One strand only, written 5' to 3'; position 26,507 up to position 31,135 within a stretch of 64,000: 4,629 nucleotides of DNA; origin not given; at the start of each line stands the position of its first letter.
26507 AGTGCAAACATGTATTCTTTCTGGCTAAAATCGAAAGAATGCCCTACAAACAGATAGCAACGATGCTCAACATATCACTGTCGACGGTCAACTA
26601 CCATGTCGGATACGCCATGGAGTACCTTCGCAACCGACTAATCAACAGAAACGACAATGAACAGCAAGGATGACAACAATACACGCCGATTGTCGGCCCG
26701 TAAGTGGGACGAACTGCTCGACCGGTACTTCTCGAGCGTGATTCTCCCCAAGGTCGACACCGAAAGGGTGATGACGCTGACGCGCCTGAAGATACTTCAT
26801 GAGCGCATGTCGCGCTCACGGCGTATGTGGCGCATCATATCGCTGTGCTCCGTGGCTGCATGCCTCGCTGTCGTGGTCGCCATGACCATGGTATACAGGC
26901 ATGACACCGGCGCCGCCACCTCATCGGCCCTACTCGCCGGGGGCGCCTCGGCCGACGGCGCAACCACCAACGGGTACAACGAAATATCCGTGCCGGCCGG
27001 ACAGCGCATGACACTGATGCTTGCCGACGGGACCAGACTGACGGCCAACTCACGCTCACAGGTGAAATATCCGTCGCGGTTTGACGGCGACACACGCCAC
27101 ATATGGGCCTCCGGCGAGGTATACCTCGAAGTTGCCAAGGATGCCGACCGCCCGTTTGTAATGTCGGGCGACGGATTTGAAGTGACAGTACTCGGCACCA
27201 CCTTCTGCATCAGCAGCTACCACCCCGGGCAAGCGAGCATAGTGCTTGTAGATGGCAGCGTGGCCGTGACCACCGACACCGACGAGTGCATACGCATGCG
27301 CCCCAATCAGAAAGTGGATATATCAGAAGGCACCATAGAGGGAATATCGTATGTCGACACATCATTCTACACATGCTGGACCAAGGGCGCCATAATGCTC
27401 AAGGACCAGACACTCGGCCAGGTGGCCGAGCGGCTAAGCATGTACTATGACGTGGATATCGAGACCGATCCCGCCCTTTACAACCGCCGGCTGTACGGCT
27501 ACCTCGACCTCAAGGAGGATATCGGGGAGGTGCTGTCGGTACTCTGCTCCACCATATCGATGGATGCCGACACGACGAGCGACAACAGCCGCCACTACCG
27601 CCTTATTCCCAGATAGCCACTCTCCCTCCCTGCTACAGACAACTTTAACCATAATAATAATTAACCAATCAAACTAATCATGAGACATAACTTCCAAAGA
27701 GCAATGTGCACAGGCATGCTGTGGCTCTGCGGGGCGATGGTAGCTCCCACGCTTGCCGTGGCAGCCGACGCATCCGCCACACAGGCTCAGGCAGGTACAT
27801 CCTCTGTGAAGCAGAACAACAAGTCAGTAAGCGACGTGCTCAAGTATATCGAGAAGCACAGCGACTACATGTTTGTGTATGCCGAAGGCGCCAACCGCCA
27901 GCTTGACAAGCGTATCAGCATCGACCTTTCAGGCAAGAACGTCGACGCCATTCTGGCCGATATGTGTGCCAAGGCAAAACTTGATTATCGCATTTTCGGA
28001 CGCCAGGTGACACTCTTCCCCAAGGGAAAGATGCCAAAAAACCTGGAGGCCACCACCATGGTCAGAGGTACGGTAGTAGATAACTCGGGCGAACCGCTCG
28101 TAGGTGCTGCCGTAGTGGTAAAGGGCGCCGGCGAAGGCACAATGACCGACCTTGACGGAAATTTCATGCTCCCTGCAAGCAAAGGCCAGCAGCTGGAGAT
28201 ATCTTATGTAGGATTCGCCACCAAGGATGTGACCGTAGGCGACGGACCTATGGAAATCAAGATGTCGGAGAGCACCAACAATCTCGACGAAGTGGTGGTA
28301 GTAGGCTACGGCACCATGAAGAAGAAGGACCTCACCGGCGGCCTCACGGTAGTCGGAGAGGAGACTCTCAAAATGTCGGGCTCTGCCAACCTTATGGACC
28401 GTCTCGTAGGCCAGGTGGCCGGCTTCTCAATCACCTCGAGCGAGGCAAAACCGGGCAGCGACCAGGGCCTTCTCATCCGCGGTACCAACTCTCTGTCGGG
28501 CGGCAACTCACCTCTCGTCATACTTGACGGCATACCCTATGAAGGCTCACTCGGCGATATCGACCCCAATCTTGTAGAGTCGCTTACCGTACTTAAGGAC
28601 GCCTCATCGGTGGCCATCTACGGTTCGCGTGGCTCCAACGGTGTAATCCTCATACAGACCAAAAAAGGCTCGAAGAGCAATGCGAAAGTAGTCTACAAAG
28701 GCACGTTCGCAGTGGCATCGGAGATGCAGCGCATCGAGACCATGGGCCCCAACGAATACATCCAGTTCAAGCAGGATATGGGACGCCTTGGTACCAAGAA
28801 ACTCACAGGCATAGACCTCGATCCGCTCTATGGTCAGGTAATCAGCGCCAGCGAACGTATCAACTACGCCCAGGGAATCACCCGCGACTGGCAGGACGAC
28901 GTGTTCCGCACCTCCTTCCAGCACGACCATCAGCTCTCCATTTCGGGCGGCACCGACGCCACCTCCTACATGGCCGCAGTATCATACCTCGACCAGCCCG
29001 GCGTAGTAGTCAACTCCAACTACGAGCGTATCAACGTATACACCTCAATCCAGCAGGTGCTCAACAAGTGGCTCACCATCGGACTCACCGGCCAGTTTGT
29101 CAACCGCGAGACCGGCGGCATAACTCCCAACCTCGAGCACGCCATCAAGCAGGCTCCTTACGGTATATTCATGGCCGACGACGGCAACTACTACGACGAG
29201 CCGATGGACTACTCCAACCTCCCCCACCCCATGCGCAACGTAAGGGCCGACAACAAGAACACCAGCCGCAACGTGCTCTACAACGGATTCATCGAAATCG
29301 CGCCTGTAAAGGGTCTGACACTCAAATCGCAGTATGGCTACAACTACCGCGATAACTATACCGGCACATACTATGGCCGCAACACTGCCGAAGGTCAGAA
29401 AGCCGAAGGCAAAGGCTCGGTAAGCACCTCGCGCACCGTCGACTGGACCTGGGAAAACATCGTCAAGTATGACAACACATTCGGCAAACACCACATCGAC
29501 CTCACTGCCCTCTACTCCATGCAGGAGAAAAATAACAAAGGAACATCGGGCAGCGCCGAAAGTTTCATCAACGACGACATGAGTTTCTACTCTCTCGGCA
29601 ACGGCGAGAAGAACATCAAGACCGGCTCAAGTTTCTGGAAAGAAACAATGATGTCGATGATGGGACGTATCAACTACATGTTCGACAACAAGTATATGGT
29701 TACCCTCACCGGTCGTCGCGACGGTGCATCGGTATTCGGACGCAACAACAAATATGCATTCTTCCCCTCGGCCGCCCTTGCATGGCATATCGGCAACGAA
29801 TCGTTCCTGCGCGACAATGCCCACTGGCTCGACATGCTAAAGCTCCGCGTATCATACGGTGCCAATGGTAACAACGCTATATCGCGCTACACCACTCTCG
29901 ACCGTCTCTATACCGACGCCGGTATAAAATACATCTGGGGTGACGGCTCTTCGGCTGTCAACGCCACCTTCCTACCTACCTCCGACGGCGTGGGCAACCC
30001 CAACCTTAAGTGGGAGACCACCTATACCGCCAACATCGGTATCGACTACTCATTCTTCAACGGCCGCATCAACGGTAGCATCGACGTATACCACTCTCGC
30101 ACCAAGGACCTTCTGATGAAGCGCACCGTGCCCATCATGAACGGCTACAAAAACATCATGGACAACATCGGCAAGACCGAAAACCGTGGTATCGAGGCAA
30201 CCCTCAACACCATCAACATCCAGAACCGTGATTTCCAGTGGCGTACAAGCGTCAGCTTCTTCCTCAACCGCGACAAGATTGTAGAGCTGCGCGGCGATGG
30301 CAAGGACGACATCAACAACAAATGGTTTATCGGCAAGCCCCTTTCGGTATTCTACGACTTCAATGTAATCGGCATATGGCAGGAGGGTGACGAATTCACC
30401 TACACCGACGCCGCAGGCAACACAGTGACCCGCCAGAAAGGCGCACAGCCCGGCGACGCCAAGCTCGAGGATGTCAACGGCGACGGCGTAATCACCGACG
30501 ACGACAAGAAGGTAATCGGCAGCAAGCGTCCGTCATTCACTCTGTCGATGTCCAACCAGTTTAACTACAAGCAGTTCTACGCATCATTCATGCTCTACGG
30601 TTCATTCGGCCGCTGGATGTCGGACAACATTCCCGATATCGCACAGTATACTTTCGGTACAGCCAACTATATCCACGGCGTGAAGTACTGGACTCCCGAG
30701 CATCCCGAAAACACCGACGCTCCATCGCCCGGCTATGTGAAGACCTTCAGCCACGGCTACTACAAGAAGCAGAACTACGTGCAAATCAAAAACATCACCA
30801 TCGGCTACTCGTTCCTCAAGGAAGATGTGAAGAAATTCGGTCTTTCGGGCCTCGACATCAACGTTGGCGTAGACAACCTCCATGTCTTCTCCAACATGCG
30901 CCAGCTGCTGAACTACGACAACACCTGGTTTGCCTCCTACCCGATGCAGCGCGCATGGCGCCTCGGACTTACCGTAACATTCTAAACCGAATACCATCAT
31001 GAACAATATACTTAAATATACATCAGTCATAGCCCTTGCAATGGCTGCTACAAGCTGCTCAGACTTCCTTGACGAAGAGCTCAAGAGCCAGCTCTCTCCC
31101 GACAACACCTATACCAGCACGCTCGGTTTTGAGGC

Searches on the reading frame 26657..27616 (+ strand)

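Call 65: search_protein_families(library=pfam, proteins=[window:26657-27616:+], max_evalue=0.00001)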
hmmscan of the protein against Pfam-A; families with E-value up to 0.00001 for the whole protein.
window:26657-27616:+ (319 aa): 2 families
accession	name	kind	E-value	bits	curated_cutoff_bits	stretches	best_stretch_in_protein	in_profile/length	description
PF04773.18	FecR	-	2.3e-14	54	24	1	109-202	2-96/97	FecR protein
PF16344.10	FecR_C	-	1.5e-09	38.2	24.4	1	246-304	2-61/70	FecR, C-terminal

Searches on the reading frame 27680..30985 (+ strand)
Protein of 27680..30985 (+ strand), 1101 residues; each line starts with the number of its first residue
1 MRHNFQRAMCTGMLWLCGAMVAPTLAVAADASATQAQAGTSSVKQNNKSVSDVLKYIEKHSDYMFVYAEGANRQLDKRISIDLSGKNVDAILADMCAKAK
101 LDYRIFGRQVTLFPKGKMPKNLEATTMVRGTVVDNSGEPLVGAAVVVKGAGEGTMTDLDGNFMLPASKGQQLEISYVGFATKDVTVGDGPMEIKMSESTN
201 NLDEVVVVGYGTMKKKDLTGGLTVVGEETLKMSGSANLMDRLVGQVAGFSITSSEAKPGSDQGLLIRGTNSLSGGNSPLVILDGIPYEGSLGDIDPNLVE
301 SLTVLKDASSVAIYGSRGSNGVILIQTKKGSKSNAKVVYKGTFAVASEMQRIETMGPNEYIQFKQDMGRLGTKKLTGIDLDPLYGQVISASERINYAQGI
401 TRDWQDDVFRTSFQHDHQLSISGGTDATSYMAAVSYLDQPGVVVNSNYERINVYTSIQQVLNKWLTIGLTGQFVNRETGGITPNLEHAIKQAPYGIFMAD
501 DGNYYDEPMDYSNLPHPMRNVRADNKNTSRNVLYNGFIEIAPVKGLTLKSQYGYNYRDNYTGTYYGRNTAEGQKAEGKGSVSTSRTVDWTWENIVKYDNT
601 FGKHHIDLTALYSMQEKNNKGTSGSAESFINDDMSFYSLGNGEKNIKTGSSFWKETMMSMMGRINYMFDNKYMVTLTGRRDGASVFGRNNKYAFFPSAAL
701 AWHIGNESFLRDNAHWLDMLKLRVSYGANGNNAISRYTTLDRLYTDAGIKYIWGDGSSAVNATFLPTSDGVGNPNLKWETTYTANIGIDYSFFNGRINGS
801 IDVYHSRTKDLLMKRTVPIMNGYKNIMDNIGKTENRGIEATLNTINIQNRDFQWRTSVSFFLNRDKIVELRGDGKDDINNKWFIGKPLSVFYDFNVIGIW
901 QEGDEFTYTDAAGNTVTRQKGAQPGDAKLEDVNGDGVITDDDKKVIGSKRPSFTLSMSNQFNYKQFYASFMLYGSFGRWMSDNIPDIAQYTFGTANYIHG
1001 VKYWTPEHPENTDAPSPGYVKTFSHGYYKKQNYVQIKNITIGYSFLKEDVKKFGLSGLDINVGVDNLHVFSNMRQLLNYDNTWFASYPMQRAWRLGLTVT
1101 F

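Call 65: search_protein_families(library=pfam, proteins=[window:27680-30985:+], max_evalue=0.00001)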
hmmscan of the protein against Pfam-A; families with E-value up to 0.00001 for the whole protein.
window:27680-30985:+ (1101 aa): 4 families
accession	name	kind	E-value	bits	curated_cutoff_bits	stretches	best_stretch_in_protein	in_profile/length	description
PF00593.30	TonB_dep_Rec_b-barrel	-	1e-19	72.2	27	1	510-1067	50-436/436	TonB dependent receptor-like, beta-barrel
PF13715.12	CarbopepD_reg_2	-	9.2e-19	67.7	32.2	1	128-207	1-88/88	CarboxypepD_reg-like domain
PF07715.20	Plug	-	9.9e-17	61.8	23.9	1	215-322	2-107/107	TonB-dependent Receptor Plug Domain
PF13620.12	CarboxypepD_reg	-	8.1e-11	42.6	32.3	1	128-186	2-69/82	Carboxypeptidase regulatory-like domain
